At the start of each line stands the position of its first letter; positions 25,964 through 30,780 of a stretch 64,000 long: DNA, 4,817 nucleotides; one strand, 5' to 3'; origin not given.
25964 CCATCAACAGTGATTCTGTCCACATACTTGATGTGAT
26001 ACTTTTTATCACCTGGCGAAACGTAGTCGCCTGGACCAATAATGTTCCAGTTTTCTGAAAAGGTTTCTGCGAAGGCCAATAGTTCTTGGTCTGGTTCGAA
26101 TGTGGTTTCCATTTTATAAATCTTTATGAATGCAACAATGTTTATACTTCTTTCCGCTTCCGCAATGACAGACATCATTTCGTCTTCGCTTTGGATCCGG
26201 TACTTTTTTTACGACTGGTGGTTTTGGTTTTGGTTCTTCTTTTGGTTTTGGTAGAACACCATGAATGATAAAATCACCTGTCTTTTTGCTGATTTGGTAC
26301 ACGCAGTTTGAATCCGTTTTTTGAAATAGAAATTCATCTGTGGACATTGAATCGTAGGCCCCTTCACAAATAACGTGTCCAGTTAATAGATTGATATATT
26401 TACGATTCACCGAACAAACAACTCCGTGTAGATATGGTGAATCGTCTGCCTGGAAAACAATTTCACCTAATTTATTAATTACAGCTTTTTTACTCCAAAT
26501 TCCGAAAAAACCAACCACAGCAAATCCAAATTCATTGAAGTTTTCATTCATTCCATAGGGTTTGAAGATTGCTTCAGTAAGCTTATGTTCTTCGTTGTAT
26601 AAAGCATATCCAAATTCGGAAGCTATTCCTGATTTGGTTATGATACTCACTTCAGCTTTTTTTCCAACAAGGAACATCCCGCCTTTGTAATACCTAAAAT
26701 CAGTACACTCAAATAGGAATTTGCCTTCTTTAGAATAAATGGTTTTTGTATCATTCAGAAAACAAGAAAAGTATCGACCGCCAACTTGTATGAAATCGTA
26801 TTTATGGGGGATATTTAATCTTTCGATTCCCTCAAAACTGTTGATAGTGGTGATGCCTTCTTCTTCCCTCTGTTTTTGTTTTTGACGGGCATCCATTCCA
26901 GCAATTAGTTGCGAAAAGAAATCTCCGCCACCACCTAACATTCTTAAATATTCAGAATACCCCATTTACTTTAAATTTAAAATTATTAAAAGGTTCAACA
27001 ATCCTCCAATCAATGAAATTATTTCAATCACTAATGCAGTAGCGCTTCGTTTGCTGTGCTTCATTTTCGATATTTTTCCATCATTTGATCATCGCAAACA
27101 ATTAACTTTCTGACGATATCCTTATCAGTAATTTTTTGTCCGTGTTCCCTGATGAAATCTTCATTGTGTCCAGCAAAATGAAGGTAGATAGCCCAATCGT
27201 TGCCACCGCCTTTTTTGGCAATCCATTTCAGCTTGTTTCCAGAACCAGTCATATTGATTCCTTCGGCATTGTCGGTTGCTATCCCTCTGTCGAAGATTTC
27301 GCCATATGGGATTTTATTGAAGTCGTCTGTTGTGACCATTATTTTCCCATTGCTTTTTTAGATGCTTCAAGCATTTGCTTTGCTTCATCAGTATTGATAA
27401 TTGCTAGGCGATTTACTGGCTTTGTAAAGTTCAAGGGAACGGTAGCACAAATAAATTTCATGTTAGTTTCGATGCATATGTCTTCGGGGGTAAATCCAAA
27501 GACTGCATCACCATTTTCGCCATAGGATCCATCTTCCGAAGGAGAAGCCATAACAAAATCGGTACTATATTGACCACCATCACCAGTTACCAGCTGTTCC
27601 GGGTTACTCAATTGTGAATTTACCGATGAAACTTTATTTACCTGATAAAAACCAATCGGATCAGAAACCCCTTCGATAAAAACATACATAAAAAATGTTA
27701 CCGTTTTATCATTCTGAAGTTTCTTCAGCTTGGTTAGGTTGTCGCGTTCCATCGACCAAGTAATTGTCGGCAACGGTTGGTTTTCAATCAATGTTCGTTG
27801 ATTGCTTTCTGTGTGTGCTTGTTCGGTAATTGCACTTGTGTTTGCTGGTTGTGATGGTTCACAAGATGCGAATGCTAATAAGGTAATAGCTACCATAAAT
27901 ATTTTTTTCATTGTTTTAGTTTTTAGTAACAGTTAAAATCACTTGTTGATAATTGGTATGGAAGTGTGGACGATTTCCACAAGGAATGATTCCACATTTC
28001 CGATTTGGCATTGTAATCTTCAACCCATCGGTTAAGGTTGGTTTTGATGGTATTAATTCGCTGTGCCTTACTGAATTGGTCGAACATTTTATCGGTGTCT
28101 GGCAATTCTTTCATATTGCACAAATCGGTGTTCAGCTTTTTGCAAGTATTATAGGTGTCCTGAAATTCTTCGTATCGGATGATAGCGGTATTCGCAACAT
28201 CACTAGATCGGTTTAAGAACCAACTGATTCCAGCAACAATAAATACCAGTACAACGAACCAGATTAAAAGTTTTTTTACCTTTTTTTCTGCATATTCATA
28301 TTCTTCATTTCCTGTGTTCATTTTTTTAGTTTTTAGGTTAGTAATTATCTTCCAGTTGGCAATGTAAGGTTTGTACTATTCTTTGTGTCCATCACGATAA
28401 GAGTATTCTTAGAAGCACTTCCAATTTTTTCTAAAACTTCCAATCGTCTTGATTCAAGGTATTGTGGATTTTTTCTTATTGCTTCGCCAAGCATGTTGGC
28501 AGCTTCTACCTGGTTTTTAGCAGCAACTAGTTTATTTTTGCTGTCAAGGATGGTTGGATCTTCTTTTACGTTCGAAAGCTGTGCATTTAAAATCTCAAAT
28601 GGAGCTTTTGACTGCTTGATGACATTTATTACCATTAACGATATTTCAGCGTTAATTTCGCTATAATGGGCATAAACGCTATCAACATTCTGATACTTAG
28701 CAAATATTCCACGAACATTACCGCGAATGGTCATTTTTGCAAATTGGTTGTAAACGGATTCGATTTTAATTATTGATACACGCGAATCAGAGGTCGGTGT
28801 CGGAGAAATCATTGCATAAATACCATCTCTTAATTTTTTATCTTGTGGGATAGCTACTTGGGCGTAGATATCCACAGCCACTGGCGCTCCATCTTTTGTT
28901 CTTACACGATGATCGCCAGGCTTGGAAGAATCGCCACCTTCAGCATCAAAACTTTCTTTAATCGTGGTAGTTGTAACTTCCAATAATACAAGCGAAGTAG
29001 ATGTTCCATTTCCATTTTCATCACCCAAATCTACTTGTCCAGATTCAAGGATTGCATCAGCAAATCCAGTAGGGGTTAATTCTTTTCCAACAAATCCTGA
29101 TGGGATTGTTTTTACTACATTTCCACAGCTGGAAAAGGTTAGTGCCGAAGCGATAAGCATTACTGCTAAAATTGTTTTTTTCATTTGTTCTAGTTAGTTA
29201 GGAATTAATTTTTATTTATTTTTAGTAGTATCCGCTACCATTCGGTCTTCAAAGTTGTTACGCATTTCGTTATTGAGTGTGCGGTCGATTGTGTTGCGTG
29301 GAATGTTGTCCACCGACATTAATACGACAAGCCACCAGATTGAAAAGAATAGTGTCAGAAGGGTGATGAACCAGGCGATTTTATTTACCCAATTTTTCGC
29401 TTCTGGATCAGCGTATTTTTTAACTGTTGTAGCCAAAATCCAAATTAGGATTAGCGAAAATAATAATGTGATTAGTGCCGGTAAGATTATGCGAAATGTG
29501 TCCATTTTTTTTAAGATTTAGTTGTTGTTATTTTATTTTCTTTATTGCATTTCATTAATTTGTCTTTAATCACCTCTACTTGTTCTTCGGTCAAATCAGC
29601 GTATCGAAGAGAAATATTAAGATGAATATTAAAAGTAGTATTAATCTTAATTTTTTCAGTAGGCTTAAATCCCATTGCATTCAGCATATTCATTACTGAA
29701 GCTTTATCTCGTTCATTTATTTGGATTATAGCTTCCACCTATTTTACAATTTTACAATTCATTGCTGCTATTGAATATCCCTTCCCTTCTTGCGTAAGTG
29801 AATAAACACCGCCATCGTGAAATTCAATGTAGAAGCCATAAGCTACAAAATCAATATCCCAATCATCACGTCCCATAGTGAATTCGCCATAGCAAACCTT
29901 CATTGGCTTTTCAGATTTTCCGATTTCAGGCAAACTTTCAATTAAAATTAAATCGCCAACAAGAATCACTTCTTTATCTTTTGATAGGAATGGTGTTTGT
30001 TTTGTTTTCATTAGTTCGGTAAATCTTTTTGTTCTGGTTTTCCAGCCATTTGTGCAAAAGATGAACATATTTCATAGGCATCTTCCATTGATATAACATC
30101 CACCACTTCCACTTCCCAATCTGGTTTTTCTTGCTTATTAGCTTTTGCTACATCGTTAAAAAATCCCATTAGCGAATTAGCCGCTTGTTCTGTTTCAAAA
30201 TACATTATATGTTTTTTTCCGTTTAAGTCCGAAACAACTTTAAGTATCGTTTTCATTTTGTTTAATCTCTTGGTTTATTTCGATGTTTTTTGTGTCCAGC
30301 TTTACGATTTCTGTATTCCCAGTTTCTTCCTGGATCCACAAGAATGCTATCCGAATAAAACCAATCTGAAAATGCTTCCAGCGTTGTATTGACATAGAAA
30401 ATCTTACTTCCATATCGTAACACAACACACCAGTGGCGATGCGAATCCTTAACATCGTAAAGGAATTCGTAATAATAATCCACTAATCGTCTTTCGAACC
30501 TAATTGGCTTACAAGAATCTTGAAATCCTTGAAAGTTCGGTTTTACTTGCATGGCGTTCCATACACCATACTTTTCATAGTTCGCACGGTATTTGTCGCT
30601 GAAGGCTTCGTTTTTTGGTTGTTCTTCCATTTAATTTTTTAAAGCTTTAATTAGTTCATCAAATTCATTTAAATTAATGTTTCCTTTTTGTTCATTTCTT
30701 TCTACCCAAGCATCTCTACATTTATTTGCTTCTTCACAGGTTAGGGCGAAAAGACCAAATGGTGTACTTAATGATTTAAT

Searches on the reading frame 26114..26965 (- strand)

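Call 53: search_protein_families(library=pfam, proteins=[window:26114-26965:-], max_evalue=0.001)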
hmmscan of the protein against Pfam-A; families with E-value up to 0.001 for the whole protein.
window:26114-26965:- (283 aa): 1 family
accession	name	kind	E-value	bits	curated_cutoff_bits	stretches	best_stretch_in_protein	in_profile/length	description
PF02810.21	SEC-C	-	2.1e-08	34.3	20.4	1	262-278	1-17/19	SEC-C motif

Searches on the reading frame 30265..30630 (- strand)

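Call 79: search_protein_families(library=pfam, alignment_id=A9, max_evalue=0.0001)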
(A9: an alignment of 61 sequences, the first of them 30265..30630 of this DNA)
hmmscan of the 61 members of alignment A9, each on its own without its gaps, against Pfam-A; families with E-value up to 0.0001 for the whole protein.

A. member 1, window:30265-30630:- (122 aa): 0 families

B. families by the number of members that match (of 61 scanned): 21 families
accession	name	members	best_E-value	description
PF00303.24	Thymidylat_synt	1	6.5e-85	Thymidylate synthase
PF00145.23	DNA_methylase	1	1.4e-69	C-5 cytosine-specific DNA methylase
PF08719.17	NADAR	1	2.1e-45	NADAR domain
PF04095.22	NAPRTase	1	3.5e-29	Nicotinate phosphoribosyltransferase (NAPRTase) family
PF02945.21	Endonuclease_7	1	1.2e-22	Recombination endonuclease VII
PF04397.21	LytTR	1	3e-19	LytTr DNA-binding domain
PF00226.36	DnaJ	1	5e-19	DnaJ domain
PF05203.21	Hom_end_hint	1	1.5e-17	Hom_end-associated Hint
PF11753.13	DUF3310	1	3.2e-14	Protein of unknwon function (DUF3310)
PF04851.21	ResIII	1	6.1e-13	Type III restriction enzyme, res subunit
PF09397.16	FtsK_gamma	1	1.5e-11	Ftsk gamma domain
PF01381.28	HTH_3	1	4.5e-11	Helix-turn-helix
PF00271.37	Helicase_C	1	7.4e-10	Helicase conserved C-terminal domain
PF00550.31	PP-binding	1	2.6e-09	Phosphopantetheine attachment site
PF00847.26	AP2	1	2.8e-08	AP2 domain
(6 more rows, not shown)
